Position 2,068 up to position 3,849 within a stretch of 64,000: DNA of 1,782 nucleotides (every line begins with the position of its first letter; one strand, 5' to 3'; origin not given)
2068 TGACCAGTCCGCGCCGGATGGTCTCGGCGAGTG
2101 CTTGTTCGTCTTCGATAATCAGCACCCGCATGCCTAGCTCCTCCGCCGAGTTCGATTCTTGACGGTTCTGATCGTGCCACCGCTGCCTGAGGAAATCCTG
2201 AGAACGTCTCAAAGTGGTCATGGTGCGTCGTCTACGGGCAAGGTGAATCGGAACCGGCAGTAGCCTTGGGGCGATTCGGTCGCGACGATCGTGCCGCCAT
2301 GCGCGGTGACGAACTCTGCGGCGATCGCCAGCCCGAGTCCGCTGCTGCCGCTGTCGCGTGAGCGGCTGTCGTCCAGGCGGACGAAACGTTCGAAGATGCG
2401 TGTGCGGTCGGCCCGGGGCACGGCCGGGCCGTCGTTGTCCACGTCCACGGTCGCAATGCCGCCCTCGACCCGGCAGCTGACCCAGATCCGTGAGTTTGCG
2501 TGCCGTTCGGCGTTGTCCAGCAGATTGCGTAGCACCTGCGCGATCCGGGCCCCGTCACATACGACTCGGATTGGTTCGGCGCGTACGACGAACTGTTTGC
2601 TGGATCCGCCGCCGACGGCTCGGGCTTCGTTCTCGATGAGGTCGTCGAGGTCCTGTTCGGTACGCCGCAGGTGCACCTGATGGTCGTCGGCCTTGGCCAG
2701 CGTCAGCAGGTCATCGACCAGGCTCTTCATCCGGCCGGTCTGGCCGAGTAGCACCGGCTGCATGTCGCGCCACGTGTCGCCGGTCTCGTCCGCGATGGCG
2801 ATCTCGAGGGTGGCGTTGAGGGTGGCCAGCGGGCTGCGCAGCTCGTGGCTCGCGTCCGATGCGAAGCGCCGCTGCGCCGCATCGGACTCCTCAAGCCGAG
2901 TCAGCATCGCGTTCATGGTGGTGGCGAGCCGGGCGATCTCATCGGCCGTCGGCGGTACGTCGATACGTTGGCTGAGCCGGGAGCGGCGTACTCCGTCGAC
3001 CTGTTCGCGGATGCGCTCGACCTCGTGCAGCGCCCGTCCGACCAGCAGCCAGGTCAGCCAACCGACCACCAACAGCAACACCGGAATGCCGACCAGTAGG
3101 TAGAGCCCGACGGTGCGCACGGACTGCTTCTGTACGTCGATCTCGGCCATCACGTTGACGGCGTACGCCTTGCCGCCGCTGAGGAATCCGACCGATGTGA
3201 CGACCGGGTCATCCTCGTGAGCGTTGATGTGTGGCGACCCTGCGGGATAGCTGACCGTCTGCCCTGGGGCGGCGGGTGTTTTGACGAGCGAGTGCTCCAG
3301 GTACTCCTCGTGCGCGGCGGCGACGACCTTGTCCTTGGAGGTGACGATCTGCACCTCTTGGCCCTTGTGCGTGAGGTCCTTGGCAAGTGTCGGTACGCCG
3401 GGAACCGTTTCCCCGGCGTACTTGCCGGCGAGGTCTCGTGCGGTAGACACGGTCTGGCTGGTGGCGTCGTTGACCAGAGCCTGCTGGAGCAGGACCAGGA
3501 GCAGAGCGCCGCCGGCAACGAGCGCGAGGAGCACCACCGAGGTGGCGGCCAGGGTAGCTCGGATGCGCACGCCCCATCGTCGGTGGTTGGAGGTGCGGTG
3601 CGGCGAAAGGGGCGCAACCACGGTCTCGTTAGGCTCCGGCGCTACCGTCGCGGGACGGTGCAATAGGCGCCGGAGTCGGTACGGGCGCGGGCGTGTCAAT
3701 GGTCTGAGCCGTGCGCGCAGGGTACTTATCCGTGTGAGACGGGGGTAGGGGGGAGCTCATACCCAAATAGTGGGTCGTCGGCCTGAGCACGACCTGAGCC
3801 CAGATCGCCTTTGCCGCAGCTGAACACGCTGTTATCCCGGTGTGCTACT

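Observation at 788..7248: Co-directional lysX - sensor kinase - response regulator - PAP2 phosphatase cluster: a putative regulated membrane-charge-remodelling module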

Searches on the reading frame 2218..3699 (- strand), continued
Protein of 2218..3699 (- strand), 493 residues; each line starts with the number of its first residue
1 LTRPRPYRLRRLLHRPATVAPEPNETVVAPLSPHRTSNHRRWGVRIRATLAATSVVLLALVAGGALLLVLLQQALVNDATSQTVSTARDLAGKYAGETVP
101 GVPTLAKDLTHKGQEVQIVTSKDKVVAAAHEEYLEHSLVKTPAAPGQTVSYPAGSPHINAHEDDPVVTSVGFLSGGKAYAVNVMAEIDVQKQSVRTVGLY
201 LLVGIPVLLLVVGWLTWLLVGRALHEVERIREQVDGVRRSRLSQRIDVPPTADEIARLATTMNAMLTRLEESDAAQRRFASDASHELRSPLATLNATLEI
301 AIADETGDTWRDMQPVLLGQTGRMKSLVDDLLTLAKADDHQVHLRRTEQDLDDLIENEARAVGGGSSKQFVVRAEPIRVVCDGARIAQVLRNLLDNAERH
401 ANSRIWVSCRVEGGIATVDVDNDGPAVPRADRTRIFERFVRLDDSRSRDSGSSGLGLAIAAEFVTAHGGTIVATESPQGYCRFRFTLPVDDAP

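Call 93: find_encoding_contigs(protein=P0070, flank=8000, max_places=1)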
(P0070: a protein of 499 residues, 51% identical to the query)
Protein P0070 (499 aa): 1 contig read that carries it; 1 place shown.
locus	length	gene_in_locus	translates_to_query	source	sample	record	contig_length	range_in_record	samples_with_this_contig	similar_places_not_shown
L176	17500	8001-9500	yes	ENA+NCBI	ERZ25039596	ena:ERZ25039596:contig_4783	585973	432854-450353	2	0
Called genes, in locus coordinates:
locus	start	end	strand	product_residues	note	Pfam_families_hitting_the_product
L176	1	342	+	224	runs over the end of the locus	PF05762:VWA_CoxE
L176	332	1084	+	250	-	PF06240:COXG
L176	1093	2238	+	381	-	PF02625:XdhC_CoxI, PF13478:XdhC_C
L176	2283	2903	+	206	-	PF01300:Sua5_yciO_yrdC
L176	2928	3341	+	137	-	-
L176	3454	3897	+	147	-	-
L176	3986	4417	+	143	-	PF00717:Peptidase_S24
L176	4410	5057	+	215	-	PF00817:IMS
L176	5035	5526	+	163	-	PF11799:IMS_C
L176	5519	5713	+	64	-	PF13438:DUF4113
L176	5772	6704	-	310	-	PF00486:Trans_reg_C (weak), PF03704:BTAD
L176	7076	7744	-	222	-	PF09335:VTT_dom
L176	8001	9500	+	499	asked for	PF00672:HAMP, PF00512:HisKA, PF02518:HATPase_c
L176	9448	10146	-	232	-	PF00072:Response_reg, PF00486:Trans_reg_C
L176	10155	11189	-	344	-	PF21686:LigD_Prim-Pol, PF01896:DNA_primase_S (weak)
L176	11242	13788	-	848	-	PF00690:Cation_ATPase_N, PF00122:E1-E2_ATPase, PF00702:Hydrolase, PF13246:Cation_ATPase (weak), PF00689:Cation_ATPase_C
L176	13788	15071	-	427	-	PF02353:CMAS, PF01135:PCMT (weak), PF01728:FtsJ (weak), PF13489:Methyltransf_23, PF13847:Methyltransf_31, PF08241:Methyltransf_11, PF08242:Methyltransf_12, PF13649:Methyltransf_25, +1 more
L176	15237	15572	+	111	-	-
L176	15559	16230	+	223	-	PF12146:Hydrolase_4 (faint), PF20408:Abhydrolase_11, PF01738:DLH (weak)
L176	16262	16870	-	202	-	PF08482:HrpB_C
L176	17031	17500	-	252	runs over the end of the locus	PF04408:WHD_HA2 (weak)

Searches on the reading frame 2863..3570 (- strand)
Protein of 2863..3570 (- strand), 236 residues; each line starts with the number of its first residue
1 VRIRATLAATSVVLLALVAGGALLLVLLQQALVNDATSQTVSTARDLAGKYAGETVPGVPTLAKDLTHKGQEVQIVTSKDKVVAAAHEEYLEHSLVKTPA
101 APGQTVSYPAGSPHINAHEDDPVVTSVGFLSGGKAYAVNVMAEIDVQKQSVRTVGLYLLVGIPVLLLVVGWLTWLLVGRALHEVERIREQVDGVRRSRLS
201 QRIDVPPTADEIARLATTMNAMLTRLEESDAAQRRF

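Call 59: find_related_loci(query=A5, collection=metagenome_contigs, flank=10000)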
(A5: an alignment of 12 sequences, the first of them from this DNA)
Query A5 (236 aa) in metagenome_contigs; peptide patterns used: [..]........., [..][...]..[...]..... (x = any residue, [..] = any of these).
600 stretches matched a pattern (row limit reached: there are more); 552 encode a relative of the query (tblastn E <= 1e-3); the best 80 are kept; 80 distinct loci.
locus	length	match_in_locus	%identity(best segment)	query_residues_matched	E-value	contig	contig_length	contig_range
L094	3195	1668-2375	90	1-236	8e-133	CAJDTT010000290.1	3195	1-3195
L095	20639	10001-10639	40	24-236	4e-37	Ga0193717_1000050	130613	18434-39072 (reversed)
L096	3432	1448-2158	39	1-236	3e-36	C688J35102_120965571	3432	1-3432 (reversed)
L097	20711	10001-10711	40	1-236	2e-34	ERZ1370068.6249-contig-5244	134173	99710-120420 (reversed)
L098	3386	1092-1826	33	1-236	1e-31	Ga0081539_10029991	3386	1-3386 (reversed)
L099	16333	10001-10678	37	1-236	2e-31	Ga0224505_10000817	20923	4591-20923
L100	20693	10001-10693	35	1-236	4e-29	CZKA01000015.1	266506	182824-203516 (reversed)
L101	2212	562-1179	39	27-236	1e-29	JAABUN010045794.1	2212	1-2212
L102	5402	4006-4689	39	1-236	6e-29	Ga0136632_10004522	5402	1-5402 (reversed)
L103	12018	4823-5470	40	20-236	2e-28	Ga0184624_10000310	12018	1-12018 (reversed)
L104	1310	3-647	40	22-236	3e-29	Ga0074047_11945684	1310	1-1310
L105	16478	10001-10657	35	1-236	9e-29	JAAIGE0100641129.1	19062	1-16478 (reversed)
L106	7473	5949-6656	38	1-236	3e-28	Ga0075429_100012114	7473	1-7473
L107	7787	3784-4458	39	1-236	9e-28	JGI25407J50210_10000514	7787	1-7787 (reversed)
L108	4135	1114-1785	33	1-236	1e-27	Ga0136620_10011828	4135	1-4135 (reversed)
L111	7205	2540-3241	36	1-236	2e-26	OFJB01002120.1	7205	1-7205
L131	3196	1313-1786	42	73-236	8e-25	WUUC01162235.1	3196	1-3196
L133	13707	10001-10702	32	1-236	2e-24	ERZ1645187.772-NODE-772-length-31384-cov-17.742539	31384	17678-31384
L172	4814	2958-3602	31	29-236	2e-22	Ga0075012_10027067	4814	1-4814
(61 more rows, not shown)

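Call 62: search_protein_families(library=pfam, proteins=[L095:13621-14640:+, L095:16197-17753:+, L133:2013-4706:+, L133:9143-9898:-, L172:21-1169:-, L172:4332-4814:+, L111:1113-2402:-, L131:2504-2881:+], max_evalue=0.01)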
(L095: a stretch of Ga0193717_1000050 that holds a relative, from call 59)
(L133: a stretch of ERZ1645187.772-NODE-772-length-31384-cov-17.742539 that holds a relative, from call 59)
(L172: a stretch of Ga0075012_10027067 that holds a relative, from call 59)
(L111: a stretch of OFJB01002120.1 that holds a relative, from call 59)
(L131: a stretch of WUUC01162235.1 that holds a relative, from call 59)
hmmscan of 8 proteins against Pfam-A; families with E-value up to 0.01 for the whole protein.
L095:13621-14640:+ (339 aa): 1 family
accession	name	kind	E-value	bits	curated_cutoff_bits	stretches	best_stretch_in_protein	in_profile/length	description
PF03706.18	LPG_synthase_TM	-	4.6e-16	59.6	33.4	1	17-315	5-301/302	Lysylphosphatidylglycerol synthase TM region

L095:16197-17753:+ (518 aa): 2 families
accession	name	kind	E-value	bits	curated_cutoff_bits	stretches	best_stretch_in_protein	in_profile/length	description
PF01565.28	FAD_binding_4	-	1.1e-22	80.7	26.4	1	84-213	4-138/139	FAD binding domain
PF04030.19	ALO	-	0.00024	21.3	23.1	1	457-513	201-257/258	D-arabinono-1,4-lactone oxidase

L133:2013-4706:+ (897 aa): 6 families
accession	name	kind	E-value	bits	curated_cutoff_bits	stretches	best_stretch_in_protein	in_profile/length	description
PF00122.25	E1-E2_ATPase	-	6.6e-39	133.7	28.1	1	131-320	4-181/181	E1-E2 ATPase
PF00689.26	Cation_ATPase_C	-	1.6e-23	83.8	27.3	1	680-844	1-175/175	Cation transporting ATPase, C-terminus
PF00690.31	Cation_ATPase_N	-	3.5e-16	59.1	20.4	1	25-89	3-69/69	Cation transporter/ATPase, N-terminus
PF00702.32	Hydrolase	-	6.7e-16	59.7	26.4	1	337-610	2-190/191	haloacid dehalogenase-like hydrolase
PF08282.18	Hydrolase_3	-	4.5e-06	27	20.9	1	593-635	205-247/255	haloacid dehalogenase-like hydrolase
PF13246.12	Cation_ATPase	-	0.0031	17.9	21.7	1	410-452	46-89/91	Cation transport ATPase (P-type)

L133:9143-9898:- (251 aa): 1 family
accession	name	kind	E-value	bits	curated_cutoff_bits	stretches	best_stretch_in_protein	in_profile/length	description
PF13367.11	PrsW-protease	-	2.2e-19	70.2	23.5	1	65-233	2-189/196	PrsW family intramembrane metalloprotease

L172:21-1169:- (382 aa): 1 family
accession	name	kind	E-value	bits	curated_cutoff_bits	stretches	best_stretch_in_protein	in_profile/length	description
PF01757.29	Acyl_transf_3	-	8.3e-35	120.8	31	1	21-342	2-324/326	Acyltransferase domain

L172:4332-4814:+ (161 aa): 2 families
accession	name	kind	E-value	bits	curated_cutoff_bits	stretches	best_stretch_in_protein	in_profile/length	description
PF00005.33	ABC_tran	-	1.6e-31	110.1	25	1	23-161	2-134/137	ABC transporter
PF13166.12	AAA_13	-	0.0032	16.7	36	1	39-108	23-83/713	AAA domain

L111:1113-2402:- (429 aa): 2 families
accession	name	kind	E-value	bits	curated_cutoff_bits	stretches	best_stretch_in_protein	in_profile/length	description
PF03988.17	DUF347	-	4.3e-58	193.8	28.2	4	85-136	1-52/52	Repeat of Unknown Function (DUF347)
PF20079.4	DUF6474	-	0.009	16.3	27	0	344-405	137-209/216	Family of unknown function (DUF6474)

L131:2504-2881:+ (125 aa): 0 families

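Call 79: search_protein_families(library=pfam, alignment_id=A7, max_evalue=0.0001)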
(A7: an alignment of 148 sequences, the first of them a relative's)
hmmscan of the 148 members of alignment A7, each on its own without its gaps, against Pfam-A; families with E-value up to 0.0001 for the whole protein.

A. member 1, L164:4051-4995:+ (314 aa): 1 family
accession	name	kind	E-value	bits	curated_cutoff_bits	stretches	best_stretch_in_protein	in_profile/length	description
PF03405.20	FA_desaturase_2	-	4.4e-72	243.1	22.7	1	9-302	3-311/325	Fatty acid desaturase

B. families by the number of members that match (of 148 scanned): 163 families (the first 25 are shown)
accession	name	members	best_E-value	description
PF03413.25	PepSY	5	8e-14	Peptidase propeptide and YPEB domain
PF00296.26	Bac_luciferase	4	3.4e-53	Luciferase-like monooxygenase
PF00005.33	ABC_tran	4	8.3e-33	ABC transporter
PF13304.12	AAA_21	4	3.5e-11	AAA domain, putative AbiEii toxin, Type IV TA system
PF09423.15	PhoD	2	6.8e-101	PhoD-like phosphatase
PF00723.27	Glyco_hydro_15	2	9.1e-49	Glycosyl hydrolases family 15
PF16655.11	PhoD_N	2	7.6e-34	PhoD-like phosphatase, N-terminal domain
PF13302.13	Acetyltransf_3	2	5.3e-30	Acetyltransferase (GNAT) domain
PF00108.29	Thiolase_N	2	1.6e-27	Thiolase, N-terminal domain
PF00155.27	Aminotran_1_2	2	2e-25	Aminotransferase class I and II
PF13460.12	NAD_binding_10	2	2.5e-21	NAD(P)H-binding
PF09335.16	VTT_dom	2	2.2e-20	VTT domain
PF13847.12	Methyltransf_31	2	1e-18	Methyltransferase domain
PF08241.18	Methyltransf_11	2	1.6e-18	Methyltransferase domain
PF00583.31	Acetyltransf_1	2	1.7e-18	Acetyltransferase (GNAT) family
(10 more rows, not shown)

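Call 88: predict_structure(alignment_id=A5)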
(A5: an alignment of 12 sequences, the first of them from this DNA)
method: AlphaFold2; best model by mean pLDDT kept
length: 236 residues; sequences in the alignment: 12
mean_pLDDT: 74.6   pTM: 0.52
mean pLDDT of the five models: 74.6, 74.5, 71.5, 69.9, 69.6
residues with pLDDT >= 90: 17; 70-90: 138; 50-70: 72; < 50: 9
segments of 3 or more residues with pLDDT < 50: 201-206
pLDDT, mean of each block of 10 residues (from residue 1): 62 76 80 83 87 69 64 84 83 86 89 75 87 88 63 67 75 74 58 54 50 75 86 73
secondary structure, 60 per line:
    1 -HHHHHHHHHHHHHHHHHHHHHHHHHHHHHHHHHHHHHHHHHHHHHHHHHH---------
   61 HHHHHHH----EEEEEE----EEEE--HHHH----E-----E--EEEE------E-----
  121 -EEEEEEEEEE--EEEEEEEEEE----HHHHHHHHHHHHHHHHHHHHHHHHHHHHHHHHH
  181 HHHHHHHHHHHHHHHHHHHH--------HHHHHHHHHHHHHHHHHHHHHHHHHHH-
elements in order: H2-51 H61-67 E72-77 E82-85 H88-91 E105-108 E122-131 E134-143 H148-200 H209-235

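Call 90: fold_search(model_id=the predicted structure, library=pdb)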
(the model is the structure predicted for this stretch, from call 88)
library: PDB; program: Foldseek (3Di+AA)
matches with E <= 10: 1188; with E <= 0.001: 3
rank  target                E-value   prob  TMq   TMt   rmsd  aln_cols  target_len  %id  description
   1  4gcz_B                5.9e-04  1.00  0.34  0.23  13.4       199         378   12  Structure of a blue-light photoreceptor (released 2013-06-19)
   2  4gcz_A                8.2e-04  1.00  0.38  0.26  13.1       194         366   15  Structure of a blue-light photoreceptor (released 2013-06-19)
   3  9a65_B                8.2e-04  0.99  0.29  0.12  13.4       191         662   17  Integrative model of YVAQ-MCPB by crosslinking MS and deep learning (released 2024-09-18)
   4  3b33                  1.7e-03  1.00  0.27  0.52   5.3       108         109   10  Crystal structure of the PAS domain of nitrogen regulation protein NR(II) from Vibrio parahaemolyticus (released 2007-10-30)
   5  2jhe_A                1.8e-03  0.99  0.27  0.33   7.6       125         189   14  N-terminal domain of TyrR transcription factor (residues 1 - 190) (released 2008-06-24)
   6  5is1                  2.5e-03  1.00  0.37  0.57   5.4       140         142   13  Crystal structure of the extracellular domain of sensor histidine kinase YycG from Staphylococcus aureus at 2.0 Angstrom (released 2016-07-20)
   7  9a69_B                2.5e-03  0.84  0.25  0.11  18.0       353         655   12  Integrative model of MCPB-MCPC by crosslinking MS and deep learning (released 2024-09-18)
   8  9nj8_B                3.0e-03  0.99  0.34  0.38   6.2       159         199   10  Crystal structure of apo Vibrio cholerae CqsR with D198N mutation (released 2025-07-02)
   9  4jgq_A                3.2e-03  0.99  0.34  0.38   6.3       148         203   14  The crystal structure of sporulation kinase D mutant sensor domain, r131a, from Bacillus subtilis subsp in co-crystall (released 2013-05-15)
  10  4jgo_A                3.4e-03  1.00  0.40  0.45   5.0       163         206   13  The crystal structure of sporulation kinase d sensor domain from Bacillus subtilis subsp. (released 2013-05-15)
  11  1vb6_B                3.6e-03  0.95  0.21  0.40   8.9       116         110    9  Crystal Structure of the heme PAS sensor domain of Ec DOS (oxygen-bound form) (released 2005-04-19)
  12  7prq_B                3.9e-03  0.99  0.25  0.19   6.5       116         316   10  Structure of the ligand binding domain of the PctD (PA4633) chemoreceptor of Pseudomonas aeruginosa PAO1 in complex wi (released 2022-05-11)
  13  4jgo_B                4.1e-03  1.00  0.40  0.44   6.4       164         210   12  The crystal structure of sporulation kinase d sensor domain from Bacillus subtilis subsp. (released 2013-05-15)
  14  6w3r_B                4.1e-03  0.98  0.24  0.23   4.2        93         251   14  Crystal structure of ligand-binding domain of Campylobacter jejuni chemoreceptor Tlp3 in complex with 3-methylisoleuci (released 2020-05-20)
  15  4jgr_A                4.7e-03  0.99  0.34  0.39   5.8       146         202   14  The crystal structure of sporulation kinase D mutant sensor domain, R131A, from Bacillus subtilis subsp at 2.4A resolu (released 2013-05-15)
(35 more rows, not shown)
